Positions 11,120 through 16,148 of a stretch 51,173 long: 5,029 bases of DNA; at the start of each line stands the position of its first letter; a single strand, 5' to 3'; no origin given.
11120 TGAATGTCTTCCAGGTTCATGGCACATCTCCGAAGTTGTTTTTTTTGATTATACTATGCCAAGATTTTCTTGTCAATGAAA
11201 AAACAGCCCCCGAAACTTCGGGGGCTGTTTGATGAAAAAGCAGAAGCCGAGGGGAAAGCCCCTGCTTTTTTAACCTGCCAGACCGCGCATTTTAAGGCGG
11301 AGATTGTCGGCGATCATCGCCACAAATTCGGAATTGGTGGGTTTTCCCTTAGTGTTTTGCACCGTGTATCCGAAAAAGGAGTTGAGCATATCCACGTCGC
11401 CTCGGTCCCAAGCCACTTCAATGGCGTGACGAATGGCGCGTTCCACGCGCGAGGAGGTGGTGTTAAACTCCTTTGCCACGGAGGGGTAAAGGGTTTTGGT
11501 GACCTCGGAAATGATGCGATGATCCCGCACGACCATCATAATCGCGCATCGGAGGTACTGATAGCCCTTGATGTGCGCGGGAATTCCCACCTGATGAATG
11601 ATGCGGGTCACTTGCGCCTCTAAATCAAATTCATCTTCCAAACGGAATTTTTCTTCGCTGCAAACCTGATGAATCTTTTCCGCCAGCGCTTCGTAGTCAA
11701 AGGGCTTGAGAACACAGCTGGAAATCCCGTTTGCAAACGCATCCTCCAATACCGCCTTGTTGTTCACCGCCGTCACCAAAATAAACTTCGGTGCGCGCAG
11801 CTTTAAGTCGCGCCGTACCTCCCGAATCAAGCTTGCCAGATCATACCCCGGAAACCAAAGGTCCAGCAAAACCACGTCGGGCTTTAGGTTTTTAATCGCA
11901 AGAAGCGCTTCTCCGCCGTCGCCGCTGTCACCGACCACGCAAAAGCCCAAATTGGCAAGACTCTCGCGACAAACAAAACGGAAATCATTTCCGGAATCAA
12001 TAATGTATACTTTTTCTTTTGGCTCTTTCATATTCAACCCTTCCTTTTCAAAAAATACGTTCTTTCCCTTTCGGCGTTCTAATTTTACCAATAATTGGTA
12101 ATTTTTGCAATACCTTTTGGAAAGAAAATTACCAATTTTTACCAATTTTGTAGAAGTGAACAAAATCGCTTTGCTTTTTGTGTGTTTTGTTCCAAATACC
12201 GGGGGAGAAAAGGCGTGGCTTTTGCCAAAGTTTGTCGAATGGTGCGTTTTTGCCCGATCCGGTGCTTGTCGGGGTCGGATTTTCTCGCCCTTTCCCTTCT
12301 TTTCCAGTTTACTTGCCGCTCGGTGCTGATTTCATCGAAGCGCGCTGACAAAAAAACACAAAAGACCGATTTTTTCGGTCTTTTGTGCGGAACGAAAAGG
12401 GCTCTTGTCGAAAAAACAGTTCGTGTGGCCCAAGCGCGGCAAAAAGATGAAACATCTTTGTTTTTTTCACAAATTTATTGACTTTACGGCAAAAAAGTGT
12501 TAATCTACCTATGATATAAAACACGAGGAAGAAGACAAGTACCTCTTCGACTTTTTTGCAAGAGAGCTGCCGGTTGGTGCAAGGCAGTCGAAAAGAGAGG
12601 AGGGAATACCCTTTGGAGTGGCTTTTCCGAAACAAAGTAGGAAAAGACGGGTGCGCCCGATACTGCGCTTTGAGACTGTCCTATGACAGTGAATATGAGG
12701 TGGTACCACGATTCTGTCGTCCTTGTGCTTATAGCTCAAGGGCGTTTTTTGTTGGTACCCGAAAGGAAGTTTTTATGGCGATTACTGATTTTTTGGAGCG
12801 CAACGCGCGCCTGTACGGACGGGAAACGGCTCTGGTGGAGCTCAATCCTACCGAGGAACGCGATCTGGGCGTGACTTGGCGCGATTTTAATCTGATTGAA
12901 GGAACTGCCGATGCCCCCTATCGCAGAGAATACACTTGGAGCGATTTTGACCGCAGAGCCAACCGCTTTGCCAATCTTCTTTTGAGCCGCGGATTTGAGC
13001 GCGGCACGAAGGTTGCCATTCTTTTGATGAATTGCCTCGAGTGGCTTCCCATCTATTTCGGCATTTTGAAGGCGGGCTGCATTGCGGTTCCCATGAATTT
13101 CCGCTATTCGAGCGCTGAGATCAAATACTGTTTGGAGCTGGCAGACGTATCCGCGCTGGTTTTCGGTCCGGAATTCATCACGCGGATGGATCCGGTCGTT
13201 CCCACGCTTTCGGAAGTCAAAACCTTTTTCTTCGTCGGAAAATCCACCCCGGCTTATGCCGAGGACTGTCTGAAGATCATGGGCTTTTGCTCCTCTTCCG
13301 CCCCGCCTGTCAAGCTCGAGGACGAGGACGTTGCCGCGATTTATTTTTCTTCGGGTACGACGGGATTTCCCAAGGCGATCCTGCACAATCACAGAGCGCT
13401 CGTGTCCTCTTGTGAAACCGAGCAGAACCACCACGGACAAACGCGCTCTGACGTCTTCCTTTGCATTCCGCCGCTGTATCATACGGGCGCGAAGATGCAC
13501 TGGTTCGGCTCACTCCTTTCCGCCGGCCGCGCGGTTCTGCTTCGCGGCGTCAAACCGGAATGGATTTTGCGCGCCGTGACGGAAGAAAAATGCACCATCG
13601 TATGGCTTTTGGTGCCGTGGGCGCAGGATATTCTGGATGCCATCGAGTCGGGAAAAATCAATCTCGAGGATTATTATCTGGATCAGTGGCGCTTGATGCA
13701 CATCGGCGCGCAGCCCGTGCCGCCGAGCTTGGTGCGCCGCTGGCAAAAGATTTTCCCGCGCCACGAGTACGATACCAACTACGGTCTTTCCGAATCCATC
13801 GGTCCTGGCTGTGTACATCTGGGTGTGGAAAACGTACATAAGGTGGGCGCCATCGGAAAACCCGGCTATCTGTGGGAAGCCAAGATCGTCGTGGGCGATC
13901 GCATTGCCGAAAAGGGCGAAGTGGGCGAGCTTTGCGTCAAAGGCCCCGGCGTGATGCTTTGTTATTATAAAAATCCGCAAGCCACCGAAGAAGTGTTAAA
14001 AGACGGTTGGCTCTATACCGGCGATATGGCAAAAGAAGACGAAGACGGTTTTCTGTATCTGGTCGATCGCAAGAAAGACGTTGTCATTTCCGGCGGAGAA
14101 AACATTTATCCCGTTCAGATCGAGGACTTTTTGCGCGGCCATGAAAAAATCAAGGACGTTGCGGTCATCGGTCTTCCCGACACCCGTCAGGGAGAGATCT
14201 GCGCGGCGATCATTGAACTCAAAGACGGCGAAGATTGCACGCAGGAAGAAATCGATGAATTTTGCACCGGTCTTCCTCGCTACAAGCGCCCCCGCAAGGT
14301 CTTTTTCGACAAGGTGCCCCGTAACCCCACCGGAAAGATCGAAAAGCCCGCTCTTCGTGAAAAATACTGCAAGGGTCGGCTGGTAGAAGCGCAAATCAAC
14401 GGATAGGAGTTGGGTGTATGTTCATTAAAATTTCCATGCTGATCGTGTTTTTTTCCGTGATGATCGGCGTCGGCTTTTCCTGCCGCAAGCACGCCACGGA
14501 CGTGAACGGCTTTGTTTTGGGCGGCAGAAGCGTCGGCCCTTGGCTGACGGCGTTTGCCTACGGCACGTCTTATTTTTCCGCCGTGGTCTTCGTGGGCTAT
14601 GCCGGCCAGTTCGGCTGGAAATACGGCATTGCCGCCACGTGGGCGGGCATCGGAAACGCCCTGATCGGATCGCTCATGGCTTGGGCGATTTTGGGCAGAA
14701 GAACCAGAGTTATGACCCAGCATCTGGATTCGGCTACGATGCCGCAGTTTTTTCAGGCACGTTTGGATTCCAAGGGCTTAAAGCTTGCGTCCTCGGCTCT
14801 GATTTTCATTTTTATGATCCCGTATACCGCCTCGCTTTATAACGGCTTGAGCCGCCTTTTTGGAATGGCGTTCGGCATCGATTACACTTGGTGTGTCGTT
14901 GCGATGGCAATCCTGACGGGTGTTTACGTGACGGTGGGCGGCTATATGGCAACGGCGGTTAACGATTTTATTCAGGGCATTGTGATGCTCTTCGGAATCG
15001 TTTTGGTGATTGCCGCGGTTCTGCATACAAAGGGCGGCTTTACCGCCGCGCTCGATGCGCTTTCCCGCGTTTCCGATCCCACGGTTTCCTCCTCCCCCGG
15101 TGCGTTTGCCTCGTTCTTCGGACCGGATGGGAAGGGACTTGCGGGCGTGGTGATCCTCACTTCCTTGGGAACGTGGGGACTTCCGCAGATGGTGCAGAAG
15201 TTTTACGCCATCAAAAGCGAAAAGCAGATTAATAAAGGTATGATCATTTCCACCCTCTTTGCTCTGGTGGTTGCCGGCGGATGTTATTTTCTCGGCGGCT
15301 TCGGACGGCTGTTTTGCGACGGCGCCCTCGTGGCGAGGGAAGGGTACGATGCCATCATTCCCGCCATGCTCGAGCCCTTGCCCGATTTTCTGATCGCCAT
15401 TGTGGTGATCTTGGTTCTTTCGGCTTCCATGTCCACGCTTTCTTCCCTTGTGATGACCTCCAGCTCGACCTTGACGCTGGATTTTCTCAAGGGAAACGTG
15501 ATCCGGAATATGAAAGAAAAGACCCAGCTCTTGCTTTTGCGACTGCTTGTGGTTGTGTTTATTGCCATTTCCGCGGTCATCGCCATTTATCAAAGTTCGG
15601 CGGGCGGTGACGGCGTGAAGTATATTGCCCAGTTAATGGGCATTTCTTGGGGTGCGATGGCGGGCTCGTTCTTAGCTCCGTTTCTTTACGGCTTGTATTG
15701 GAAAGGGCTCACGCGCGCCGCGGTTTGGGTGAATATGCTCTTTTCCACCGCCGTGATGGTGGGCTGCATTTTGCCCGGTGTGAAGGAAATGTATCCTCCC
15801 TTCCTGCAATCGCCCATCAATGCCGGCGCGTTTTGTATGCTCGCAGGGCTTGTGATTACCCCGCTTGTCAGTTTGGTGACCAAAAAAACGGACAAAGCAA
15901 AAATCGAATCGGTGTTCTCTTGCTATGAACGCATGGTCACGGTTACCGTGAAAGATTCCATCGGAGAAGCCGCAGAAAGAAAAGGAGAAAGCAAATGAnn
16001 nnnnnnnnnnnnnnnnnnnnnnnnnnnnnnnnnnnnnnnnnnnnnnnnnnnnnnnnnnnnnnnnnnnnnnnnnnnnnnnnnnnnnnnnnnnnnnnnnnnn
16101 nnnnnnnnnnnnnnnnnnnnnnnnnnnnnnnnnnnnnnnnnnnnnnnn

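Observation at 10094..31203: Five same-orientation copies of a modular BOX/REP-like palindromic repeat family in 21 kb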

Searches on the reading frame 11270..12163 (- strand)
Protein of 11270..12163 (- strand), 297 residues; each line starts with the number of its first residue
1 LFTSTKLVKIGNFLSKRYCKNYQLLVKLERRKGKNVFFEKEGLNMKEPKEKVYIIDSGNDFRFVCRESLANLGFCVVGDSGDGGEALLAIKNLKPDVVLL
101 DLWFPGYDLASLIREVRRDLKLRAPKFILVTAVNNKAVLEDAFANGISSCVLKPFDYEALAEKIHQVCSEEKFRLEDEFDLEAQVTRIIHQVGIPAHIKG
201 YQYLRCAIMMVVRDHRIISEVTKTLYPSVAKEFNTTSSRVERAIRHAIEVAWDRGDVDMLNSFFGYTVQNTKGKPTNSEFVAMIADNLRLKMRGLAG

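Call 90: search_protein_families(library=pfam, proteins=[window:11270-12163:-], max_evalue=0.00001)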
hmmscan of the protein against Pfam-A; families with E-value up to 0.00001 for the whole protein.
window:11270-12163:- (297 aa): 2 families
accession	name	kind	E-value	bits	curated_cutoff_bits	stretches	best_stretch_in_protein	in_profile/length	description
PF08769.17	Spo0A_C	-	5.1e-45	152.2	25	1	185-288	1-104/104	Sporulation initiation factor Spo0A C terminal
PF00072.30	Response_reg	-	2e-14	54.1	30.2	1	52-164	1-110/111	Response regulator receiver domain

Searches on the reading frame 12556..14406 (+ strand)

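Call 90: search_protein_families(library=pfam, proteins=[window:12556-14406:+], max_evalue=0.00001)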
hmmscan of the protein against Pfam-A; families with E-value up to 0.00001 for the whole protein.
window:12556-14406:+ (616 aa): 2 families
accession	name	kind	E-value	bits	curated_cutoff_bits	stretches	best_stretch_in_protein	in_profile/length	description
PF00501.34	AMP-binding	-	2.1e-71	241.2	29.9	1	123-471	19-384/384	AMP-binding enzyme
PF13193.12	AMP-binding_C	-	3e-12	47.7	24.5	1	521-594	1-76/76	AMP-binding enzyme C-terminal domain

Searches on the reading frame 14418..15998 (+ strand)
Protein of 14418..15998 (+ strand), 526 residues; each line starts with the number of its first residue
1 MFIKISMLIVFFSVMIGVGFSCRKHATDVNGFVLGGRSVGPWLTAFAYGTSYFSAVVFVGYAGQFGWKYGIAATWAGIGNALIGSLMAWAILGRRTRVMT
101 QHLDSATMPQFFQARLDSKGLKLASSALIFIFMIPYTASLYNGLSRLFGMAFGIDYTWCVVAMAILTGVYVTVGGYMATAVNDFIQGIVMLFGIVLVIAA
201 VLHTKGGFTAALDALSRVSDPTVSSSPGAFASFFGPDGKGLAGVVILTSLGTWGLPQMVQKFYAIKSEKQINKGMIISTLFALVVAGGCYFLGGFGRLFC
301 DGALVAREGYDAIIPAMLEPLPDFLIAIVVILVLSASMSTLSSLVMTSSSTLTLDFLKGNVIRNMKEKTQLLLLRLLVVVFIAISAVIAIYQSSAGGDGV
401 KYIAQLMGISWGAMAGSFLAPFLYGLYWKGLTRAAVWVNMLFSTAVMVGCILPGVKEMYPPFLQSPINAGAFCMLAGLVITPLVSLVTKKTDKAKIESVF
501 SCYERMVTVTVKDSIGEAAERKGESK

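Call 90: search_protein_families(library=pfam, proteins=[window:14418-15998:+], max_evalue=0.00001)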
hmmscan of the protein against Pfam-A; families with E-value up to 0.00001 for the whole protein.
window:14418-15998:+ (526 aa): 1 family
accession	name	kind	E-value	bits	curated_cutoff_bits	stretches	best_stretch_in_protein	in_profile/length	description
PF00474.23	SSF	-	3.4e-52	178.1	22.8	1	32-434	1-397/406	Sodium:solute symporter family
